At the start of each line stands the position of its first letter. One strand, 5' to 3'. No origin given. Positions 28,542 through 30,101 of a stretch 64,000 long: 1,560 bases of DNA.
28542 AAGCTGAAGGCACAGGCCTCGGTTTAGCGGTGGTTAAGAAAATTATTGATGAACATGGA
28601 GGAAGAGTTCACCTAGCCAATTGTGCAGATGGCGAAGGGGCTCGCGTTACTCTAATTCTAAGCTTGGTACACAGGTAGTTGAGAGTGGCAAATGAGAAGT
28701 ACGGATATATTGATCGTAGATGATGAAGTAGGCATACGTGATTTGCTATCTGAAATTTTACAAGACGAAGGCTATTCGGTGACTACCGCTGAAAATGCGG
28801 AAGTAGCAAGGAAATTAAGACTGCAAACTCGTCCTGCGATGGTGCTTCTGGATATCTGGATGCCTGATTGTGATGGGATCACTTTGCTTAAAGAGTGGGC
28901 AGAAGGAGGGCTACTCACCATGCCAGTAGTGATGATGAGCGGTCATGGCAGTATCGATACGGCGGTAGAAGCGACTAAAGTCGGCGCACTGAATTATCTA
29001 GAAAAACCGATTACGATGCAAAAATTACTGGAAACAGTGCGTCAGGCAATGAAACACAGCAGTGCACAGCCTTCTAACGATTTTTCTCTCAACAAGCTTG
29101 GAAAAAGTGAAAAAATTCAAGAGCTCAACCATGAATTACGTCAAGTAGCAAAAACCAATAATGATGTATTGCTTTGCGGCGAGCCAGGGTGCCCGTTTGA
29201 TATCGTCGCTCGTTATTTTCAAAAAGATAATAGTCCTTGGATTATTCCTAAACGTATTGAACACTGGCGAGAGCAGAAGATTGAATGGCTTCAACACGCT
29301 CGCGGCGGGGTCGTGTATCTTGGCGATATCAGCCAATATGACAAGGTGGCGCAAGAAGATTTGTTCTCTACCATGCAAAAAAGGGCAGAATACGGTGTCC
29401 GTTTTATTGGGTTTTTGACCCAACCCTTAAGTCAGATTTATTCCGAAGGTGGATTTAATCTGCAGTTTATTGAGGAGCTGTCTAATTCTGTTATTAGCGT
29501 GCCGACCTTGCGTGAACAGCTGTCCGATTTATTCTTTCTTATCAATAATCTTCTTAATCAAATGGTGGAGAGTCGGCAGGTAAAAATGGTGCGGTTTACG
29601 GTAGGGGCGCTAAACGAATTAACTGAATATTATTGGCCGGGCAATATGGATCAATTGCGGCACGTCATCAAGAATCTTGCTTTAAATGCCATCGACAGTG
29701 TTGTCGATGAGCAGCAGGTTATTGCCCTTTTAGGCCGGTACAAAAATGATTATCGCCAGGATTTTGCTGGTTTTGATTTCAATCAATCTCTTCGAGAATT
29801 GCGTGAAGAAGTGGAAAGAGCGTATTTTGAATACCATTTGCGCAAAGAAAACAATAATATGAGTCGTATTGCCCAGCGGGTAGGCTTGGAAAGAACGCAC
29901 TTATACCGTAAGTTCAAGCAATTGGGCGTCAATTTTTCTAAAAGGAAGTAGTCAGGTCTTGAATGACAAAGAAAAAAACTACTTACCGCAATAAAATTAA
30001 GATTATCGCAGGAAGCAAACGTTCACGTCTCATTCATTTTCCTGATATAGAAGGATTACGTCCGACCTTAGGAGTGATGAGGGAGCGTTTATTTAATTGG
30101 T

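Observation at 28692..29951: NtrX-like regulator with a dead AAA+ sigma54-activator module downstream of fmt-rsmB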

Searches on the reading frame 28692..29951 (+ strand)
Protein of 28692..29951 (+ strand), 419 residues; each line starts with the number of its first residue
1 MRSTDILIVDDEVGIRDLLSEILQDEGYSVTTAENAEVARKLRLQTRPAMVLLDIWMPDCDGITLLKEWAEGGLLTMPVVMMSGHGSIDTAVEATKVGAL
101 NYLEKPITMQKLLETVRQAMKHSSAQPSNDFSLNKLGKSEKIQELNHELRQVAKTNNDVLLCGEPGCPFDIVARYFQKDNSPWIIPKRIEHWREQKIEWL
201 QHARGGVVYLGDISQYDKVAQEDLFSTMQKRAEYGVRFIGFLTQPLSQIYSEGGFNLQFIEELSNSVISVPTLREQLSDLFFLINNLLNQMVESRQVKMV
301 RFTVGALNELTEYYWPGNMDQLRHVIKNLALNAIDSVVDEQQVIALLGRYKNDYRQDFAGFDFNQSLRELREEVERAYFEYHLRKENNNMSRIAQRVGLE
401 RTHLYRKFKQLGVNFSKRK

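Call 3: search_protein_families(library=pfam, proteins=[window:28692-29951:+], max_evalue=0.1)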
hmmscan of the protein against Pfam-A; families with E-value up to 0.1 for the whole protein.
window:28692-29951:+ (419 aa): 8 families
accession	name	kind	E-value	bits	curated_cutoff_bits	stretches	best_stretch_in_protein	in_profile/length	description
PF14532.12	Sigma54_activ_2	-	1.1e-29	103.9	25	1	136-273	1-138/138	Sigma-54 interaction domain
PF00072.30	Response_reg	-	1.8e-27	96.2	30.2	1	6-116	1-110/111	Response regulator receiver domain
PF25601.1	AAA_lid_14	-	2.7e-10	40.3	27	1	274-345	1-72/87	AAA+ ATPase lid domain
PF00158.32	Sigma54_activat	-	2e-06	28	20.2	1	137-178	3-44/168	Sigma-54 interaction domain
PF02954.25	HTH_8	-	7.2e-06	26.1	22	1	371-410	2-41/42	Bacterial regulatory protein, Fis family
PF06490.17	FleQ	-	0.0032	18.2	22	1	6-119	2-106/108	Flagellar regulatory protein FleQ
PF00165.29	HTH_AraC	-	0.027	15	26.6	1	383-411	1-32/42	Bacterial regulatory helix-turn-helix proteins, AraC family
PF00440.29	TetR_N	-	0.041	14.1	24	0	390-409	19-38/47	Bacterial regulatory proteins, tetR family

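Call 4: search_protein_families(library=ncbifam, proteins=[window:28692-29951:+], max_evalue=0.1)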
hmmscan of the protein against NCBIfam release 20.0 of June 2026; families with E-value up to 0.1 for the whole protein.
window:28692-29951:+ (419 aa): 119 families (the best 25 are shown)
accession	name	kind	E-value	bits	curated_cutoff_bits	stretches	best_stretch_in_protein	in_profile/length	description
NF051870.1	NAssimRespRegNtrX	equivalog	7.9e-66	222.8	600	2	4-178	2-184/452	nitrogen assimilation response regulator NtrX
NF047793.1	ResRegPgtA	equivalog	3.5e-43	148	650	1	3-331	5-341/414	two-component system response regulator PgtA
TIGR01818.1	ntrC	equivalog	2e-42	145.6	558.6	2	6-177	1-178/463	nitrogen regulation protein NR(I)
NF008469.0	PRK11361.1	equivalog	1.8e-38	132.5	714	2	4-175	5-185/461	acetoacetate metabolism transcriptional regulator AtoC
NF011695.0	PRK15115.1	equivalog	3.8e-37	128.1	763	2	3-176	6-178/445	two-component system response regulator GlrR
NF007689.0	PRK10365.1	equivalog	3.8e-34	118.2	760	2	4-175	6-181/441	sigma-54-dependent response regulator transcription factor ZraR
TIGR02915.1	PEP_resp_reg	equivalog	1.6e-31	109.7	502.6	2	235-413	274-444/445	PEP-CTERM-box response regulator transcription factor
NF008176.1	PRK10923.1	equivalog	1.8e-30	105.9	620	2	1-178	1-183/469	nitrogen regulation protein NR(I)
NF003451.0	PRK05022.1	equivalog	4.6e-28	98.2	476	2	233-414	323-511/512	nitric oxide reductase transcriptional regulator NorR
NF041946.1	LuxO_transreg_Vib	equivalog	1.4e-27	96.6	800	2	9-173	2-173/463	quorum-sensing sigma-54 dependent transcriptional regulator LuxO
NF006900.1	PRK09390.1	equivalog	5e-27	94.7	255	1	4-153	5-151/203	response regulator FixJ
NF041552.1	TF_PrdR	equivalog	4.2e-23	81.5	795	2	229-410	396-575/577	sigma-54 dependent transcriptional regulator PrdR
NF008485.2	PRK11388.1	equivalog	1.5e-21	76.4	551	1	236-417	465-641/643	dihydroxyacetone kinase operon transcriptional regulator DhaR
NF045505.1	RR_RssB_Pseudo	equivalog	8.4e-20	71.2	700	1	3-144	5-147/394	two-component system response regulator RssB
NF049963.1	RespRegFlgRCampy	domain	1e-19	70.7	750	2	5-180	2-181/429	fla regulon two-component system response regulator FlgR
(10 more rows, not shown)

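Call 5: search_solved_structures(query=window:28692-29951:+, max_evalue=0.001, show_alignments=3)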
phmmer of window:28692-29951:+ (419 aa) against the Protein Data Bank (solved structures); distinct sequences matched with E-value up to 0.001: 269 (the best 60 are shown).
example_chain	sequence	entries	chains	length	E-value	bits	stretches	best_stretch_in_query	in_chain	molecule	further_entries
5m7n_A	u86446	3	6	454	2.6e-48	168.2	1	4-413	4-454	Nitrogen assimilation regulatory protein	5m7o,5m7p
3dzd_A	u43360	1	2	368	3.9e-34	121.5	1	6-177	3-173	Transcriptional regulator (NtrC family)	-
4l4u_A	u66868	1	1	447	4.9e-33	117.8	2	5-180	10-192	Transcriptional regulator (NtrC family)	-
1ny5_A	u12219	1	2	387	2.8e-32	115.4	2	5-178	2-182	transcriptional regulator (NtrC family)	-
3co5_A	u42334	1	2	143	3.7e-24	88.6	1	133-241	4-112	Putative two-component system transcriptional response regulator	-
5ep0_A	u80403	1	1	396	1.1e-23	87.1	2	2-173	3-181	Putative repressor protein luxO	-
4d6x_A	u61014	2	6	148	5.1e-23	84.8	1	3-124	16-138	BACTERIAL REGULATORY, FIS FAMILY PROTEIN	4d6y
1zit_A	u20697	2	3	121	1.4e-22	83.4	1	6-121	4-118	transcriptional regulator (NtrC family)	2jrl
1zy2_A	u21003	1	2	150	3.5e-20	75.5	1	5-142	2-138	transcriptional regulator NtrC1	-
9xzo_A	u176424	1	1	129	4.6e-20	75.1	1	5-120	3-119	De novo protein M1X0B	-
2jvj_A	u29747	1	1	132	3.6e-17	65.6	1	3-120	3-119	Sporulation initiation phosphotransferase F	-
6ifh_A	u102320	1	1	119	7.9e-17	64.5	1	5-120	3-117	Sporulation initiation phosphotransferase F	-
1fsp_A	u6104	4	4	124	1.8e-16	63.3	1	3-119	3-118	STAGE 0 SPORULATION PROTEIN F | SPORULATION RESPONSE REGULATORY PROTEIN | Sporulation initiation phosphotransferase F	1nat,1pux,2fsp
3q15_C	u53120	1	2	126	1.9e-16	63.2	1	3-119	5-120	Sporulation initiation phosphotransferase F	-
8p53_C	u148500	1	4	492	2.2e-16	63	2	218-334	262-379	Transcriptional regulator FleQ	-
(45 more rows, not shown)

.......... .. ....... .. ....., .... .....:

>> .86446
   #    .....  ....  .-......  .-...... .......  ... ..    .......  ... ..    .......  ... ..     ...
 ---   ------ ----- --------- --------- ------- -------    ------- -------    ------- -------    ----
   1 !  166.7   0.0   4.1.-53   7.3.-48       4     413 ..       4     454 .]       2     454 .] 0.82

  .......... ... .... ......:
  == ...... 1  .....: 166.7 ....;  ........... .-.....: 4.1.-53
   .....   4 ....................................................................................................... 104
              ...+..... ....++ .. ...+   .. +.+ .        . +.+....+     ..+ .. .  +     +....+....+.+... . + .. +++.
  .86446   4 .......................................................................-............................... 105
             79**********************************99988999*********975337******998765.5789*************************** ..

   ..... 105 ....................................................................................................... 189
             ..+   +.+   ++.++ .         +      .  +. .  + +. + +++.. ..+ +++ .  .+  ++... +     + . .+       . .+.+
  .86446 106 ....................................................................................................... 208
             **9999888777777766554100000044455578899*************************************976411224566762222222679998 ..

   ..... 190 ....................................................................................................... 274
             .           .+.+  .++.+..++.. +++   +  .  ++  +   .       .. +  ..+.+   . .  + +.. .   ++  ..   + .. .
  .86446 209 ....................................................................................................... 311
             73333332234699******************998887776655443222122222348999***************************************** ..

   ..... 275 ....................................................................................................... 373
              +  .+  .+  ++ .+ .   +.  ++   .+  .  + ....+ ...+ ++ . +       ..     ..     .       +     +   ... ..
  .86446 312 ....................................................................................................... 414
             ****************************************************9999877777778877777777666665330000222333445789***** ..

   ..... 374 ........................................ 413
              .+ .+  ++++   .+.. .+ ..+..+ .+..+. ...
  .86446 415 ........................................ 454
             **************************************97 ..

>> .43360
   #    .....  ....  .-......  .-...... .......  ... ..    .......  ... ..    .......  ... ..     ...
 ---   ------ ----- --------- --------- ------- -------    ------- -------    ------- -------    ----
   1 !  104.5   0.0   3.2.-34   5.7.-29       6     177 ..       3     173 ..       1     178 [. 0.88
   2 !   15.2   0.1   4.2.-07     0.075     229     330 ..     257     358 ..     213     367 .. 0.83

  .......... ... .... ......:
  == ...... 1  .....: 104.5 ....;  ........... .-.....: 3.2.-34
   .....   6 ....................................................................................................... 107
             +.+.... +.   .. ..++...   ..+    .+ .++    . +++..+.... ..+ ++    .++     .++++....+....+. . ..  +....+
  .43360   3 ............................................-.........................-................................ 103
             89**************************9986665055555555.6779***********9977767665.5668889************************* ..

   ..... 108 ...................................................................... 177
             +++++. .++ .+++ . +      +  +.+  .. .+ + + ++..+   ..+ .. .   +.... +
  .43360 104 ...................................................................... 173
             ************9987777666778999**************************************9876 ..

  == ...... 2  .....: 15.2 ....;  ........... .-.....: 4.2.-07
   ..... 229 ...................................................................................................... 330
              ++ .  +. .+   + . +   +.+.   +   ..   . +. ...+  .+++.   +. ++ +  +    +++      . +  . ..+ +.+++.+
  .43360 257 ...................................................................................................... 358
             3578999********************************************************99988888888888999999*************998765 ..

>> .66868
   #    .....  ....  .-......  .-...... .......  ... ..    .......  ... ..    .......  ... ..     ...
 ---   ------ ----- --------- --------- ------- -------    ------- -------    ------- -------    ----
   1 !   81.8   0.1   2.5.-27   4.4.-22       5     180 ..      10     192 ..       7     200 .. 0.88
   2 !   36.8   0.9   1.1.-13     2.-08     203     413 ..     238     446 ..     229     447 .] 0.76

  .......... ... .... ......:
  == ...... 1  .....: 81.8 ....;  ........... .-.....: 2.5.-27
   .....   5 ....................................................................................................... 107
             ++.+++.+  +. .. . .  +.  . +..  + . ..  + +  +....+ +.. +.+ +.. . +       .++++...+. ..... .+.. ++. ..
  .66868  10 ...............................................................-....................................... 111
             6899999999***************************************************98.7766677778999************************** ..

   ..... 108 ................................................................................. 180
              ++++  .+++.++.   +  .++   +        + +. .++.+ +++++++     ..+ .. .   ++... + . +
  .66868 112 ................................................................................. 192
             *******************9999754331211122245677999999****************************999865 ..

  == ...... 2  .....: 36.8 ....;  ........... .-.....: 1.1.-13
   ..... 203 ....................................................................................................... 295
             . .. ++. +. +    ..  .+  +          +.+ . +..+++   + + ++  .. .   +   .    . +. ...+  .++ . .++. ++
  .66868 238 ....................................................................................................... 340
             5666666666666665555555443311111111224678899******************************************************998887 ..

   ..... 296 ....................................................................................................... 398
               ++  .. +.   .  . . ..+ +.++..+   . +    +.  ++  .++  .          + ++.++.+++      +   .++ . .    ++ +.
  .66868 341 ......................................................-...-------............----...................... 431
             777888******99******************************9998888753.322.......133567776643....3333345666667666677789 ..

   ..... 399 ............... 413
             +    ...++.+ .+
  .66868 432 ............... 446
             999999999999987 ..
